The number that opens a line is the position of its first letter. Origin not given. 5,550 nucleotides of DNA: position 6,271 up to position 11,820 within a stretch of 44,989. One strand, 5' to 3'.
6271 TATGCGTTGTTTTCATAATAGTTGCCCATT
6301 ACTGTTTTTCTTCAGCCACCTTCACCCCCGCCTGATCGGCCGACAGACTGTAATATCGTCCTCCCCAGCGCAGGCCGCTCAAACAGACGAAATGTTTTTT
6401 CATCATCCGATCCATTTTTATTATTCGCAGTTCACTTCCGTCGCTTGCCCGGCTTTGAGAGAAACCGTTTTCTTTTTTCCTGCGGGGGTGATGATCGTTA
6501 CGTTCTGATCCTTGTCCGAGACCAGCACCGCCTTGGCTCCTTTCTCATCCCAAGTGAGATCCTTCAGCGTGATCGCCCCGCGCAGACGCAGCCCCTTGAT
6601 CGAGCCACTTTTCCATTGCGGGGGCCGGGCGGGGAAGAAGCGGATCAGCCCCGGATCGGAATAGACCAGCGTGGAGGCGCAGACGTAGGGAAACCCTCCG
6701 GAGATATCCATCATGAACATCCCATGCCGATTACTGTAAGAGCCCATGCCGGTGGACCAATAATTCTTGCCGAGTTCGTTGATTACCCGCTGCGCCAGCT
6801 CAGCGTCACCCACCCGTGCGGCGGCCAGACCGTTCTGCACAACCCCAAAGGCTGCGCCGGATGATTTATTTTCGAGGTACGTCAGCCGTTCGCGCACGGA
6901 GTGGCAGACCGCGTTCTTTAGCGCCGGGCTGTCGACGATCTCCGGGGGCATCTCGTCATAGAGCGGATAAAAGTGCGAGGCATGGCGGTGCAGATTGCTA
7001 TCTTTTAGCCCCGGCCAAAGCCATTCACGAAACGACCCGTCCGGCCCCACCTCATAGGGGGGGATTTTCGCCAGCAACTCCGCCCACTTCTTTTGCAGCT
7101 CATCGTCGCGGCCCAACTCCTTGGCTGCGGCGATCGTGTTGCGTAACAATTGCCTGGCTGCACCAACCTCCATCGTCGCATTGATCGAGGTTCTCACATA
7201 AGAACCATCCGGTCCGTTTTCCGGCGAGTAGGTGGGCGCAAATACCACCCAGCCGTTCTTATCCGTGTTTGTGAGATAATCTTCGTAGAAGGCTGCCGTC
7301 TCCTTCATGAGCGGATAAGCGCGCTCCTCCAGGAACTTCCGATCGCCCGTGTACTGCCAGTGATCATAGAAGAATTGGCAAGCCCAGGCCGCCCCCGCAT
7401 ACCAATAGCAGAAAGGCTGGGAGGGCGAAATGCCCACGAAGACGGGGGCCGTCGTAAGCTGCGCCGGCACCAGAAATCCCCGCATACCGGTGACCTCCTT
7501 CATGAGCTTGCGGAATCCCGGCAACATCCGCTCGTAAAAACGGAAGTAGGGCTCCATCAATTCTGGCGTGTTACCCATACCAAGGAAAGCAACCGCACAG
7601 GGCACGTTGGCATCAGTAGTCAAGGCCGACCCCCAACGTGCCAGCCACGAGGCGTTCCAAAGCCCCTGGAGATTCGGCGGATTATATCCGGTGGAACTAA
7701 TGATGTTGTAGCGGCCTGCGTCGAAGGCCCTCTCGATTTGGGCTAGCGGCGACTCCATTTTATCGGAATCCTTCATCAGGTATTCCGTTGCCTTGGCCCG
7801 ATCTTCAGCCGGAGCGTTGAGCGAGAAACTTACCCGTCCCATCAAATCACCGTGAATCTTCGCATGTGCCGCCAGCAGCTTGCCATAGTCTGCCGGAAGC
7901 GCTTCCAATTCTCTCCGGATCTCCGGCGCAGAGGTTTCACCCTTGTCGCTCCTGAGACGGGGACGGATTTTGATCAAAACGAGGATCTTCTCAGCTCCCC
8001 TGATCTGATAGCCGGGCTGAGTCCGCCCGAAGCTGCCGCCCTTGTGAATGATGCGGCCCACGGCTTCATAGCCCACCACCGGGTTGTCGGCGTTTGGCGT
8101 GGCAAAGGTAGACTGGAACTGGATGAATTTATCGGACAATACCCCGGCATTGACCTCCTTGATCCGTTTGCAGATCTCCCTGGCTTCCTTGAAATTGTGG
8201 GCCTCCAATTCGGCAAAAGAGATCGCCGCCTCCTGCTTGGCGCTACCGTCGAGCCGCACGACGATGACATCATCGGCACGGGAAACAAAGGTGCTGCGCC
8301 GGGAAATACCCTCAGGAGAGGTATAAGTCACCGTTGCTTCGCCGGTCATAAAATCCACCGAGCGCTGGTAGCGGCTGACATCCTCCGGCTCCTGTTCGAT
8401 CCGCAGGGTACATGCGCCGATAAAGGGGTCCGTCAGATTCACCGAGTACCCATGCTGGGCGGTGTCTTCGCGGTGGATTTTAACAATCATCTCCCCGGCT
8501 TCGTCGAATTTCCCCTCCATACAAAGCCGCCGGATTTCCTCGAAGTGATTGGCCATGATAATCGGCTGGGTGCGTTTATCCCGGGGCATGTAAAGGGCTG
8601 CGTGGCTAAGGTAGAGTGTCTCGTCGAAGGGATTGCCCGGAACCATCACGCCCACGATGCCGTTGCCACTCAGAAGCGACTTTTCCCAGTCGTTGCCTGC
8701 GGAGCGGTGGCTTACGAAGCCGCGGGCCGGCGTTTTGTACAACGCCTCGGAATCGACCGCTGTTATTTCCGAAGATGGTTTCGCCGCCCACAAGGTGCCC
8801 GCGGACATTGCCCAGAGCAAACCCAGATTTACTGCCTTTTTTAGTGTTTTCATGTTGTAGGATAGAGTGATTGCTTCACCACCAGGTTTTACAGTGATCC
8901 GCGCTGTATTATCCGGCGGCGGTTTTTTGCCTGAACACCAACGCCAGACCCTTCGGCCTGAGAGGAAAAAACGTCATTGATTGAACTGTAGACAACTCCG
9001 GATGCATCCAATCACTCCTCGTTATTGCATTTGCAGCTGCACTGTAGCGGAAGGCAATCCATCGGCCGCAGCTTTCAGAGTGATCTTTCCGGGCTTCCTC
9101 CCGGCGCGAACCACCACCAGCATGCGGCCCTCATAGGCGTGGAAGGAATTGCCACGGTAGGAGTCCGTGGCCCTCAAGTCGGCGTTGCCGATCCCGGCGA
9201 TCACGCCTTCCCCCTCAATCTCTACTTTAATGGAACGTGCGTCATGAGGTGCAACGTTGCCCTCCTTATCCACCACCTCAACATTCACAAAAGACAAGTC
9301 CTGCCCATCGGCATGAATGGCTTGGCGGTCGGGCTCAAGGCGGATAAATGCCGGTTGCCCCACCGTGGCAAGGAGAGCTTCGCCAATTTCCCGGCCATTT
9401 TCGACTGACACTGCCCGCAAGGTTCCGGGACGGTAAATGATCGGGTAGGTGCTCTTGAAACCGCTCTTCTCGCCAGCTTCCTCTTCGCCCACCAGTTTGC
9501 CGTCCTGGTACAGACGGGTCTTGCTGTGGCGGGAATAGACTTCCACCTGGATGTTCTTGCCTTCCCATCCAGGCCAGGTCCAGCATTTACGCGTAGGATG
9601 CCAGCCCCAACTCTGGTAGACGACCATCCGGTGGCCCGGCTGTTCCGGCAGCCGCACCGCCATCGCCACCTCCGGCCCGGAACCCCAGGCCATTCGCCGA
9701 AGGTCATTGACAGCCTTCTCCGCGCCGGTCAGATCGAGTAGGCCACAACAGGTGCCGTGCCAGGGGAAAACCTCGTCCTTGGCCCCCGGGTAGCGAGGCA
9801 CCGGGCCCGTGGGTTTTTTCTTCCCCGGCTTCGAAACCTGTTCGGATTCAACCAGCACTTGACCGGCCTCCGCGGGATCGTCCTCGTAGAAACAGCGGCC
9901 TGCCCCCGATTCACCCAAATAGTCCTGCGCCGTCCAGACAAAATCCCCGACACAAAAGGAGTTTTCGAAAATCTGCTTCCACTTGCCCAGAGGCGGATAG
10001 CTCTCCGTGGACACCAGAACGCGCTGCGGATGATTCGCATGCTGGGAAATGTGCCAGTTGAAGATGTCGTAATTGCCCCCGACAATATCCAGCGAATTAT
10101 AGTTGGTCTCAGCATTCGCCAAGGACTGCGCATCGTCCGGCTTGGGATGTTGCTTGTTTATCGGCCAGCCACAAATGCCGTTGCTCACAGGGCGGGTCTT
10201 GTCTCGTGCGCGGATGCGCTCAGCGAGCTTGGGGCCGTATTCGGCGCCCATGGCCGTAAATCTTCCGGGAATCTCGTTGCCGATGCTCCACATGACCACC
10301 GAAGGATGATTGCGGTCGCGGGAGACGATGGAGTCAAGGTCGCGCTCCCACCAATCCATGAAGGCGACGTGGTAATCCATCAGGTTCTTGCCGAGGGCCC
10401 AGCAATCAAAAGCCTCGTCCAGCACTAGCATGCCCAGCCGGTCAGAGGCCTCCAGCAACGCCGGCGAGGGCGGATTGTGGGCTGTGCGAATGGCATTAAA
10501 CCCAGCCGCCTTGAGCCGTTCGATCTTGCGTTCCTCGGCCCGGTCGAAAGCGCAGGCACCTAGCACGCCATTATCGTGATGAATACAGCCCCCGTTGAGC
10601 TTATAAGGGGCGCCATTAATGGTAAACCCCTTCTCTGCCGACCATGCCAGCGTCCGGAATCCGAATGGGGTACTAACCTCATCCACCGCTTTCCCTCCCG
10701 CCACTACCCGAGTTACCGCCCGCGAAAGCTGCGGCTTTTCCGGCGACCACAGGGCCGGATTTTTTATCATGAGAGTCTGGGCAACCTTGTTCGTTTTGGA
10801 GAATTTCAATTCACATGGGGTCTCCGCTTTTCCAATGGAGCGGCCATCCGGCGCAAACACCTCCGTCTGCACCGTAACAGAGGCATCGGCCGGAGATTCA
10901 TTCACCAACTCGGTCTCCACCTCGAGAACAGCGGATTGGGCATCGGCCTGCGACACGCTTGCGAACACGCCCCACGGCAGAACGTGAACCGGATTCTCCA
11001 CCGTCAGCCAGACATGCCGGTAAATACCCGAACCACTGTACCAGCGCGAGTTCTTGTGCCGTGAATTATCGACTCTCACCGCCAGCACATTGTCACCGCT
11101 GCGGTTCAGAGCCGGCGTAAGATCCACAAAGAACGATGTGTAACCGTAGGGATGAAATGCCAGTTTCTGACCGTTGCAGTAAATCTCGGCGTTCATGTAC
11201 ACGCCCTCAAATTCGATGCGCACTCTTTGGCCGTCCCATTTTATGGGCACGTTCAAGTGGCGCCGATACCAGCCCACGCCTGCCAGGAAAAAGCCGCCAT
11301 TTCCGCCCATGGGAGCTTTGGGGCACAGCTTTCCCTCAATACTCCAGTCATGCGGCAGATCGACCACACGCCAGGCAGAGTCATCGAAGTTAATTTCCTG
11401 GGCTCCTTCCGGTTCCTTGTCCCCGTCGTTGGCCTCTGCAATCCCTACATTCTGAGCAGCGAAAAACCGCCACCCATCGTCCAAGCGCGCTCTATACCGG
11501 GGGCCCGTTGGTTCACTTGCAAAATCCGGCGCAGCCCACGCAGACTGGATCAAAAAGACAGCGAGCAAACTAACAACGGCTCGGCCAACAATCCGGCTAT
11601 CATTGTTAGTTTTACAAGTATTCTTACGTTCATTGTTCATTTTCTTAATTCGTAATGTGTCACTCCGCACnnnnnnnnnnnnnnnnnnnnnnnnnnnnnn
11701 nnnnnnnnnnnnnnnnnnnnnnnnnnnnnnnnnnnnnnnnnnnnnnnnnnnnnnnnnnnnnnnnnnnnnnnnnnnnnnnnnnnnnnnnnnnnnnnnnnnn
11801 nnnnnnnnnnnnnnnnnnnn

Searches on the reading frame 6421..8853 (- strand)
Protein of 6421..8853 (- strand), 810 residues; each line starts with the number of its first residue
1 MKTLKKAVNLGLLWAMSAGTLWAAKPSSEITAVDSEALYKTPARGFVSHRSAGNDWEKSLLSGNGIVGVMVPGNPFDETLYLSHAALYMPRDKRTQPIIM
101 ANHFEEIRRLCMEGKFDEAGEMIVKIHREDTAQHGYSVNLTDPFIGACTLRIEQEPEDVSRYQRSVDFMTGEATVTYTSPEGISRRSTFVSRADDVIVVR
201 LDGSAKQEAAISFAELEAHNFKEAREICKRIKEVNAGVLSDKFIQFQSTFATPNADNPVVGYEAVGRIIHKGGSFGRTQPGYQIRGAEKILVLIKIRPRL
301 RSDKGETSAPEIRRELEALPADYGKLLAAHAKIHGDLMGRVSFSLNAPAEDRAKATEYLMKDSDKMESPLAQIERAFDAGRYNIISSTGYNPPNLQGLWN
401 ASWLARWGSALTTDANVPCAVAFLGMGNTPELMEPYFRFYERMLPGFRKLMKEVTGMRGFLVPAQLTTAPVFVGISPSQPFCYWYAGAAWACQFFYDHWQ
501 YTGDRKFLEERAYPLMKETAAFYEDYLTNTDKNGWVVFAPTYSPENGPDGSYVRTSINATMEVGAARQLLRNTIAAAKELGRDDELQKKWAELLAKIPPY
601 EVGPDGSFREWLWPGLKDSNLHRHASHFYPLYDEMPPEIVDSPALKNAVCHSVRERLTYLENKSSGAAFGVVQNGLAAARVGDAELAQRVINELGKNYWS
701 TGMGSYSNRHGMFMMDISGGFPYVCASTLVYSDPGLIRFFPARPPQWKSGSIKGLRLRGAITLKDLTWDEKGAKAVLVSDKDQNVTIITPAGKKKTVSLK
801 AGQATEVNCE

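Call 5: search_protein_families(library=pfam, proteins=[window:6421-8853:-], max_evalue=0.001)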
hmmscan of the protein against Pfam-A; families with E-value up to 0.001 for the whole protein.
window:6421-8853:- (810 aa): 3 families
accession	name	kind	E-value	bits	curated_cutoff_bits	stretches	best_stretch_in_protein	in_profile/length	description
PF22124.2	Glyco_hydro_95_cat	-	7.3e-76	256.1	27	1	323-720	2-399/408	Glycosyl hydrolase family 95 catalytic domain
PF14498.12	Glyco_hyd_65N_2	-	3.6e-30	106.1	27.7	1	51-296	5-227/234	Glycosyl hydrolase family 65, N-terminal domain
PF21307.2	Glyco_hydro_95_C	-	2.7e-08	34.6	27.6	1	732-794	2-62/94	Glycoside hydrolase family 95, C-terminal domain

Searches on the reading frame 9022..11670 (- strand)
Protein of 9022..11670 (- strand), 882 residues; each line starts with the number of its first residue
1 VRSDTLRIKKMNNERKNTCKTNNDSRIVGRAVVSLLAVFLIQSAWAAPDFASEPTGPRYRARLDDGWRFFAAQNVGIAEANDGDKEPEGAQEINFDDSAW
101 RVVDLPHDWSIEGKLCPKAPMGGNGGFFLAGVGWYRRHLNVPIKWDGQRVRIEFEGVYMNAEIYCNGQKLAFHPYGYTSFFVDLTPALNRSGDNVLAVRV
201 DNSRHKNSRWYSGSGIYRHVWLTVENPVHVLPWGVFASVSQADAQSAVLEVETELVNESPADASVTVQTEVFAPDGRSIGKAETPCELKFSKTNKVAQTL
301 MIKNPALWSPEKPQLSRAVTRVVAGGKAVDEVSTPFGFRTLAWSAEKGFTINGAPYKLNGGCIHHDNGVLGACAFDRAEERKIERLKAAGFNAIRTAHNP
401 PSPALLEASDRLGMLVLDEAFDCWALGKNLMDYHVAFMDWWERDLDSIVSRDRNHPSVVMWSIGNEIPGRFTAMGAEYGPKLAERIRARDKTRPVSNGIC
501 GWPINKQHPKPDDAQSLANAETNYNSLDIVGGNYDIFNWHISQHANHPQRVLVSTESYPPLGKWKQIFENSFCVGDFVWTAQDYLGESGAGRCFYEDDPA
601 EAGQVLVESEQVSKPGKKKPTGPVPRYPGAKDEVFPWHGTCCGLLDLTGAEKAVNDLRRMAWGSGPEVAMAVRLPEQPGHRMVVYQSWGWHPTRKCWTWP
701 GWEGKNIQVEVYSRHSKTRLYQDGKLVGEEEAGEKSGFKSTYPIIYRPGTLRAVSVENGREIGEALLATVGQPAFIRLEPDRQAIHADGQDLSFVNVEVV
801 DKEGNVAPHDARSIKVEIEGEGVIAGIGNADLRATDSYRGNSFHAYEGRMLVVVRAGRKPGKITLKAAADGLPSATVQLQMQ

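Call 5: search_protein_families(library=pfam, proteins=[window:9022-11670:-], max_evalue=0.001)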
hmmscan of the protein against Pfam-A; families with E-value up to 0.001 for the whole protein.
window:9022-11670:- (882 aa): 8 families
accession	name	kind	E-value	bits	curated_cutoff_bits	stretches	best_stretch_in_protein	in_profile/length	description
PF18565.7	Glyco_hydro2_C5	-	1.2e-33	115.5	32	1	776-878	1-103/103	Glycoside hydrolase family 2 C-terminal domain 5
PF02837.24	Glyco_hydro_2_N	-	6.2e-24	85.2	28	1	80-225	22-167/169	Glycosyl hydrolases family 2, sugar binding domain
PF02836.23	Glyco_hydro_2_C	-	1.3e-21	77.5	21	1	347-496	6-159/302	Glycosyl hydrolases family 2, TIM barrel domain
PF00703.27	Glyco_hydro_2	-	9.5e-19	68.6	23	1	240-339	11-109/109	Glycosyl hydrolases family 2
PF16355.11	DUF4982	-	3.4e-11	43.4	23.9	1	704-762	1-60/61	Domain of unknown function (DUF4982)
PF22666.2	Glyco_hydro_2_N2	-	1.6e-06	28.7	27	1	134-209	51-126/167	Glycosyl hydrolase 2 galactose-binding domain-like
PF09134.16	Invasin_D3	-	0.00016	22.6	33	1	777-878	6-94/98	Invasin, domain 3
PF13364.12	BetaGal_ABD2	-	0.00043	21.4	23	0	96-205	2-111/112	Beta-galactosidase second all-beta domain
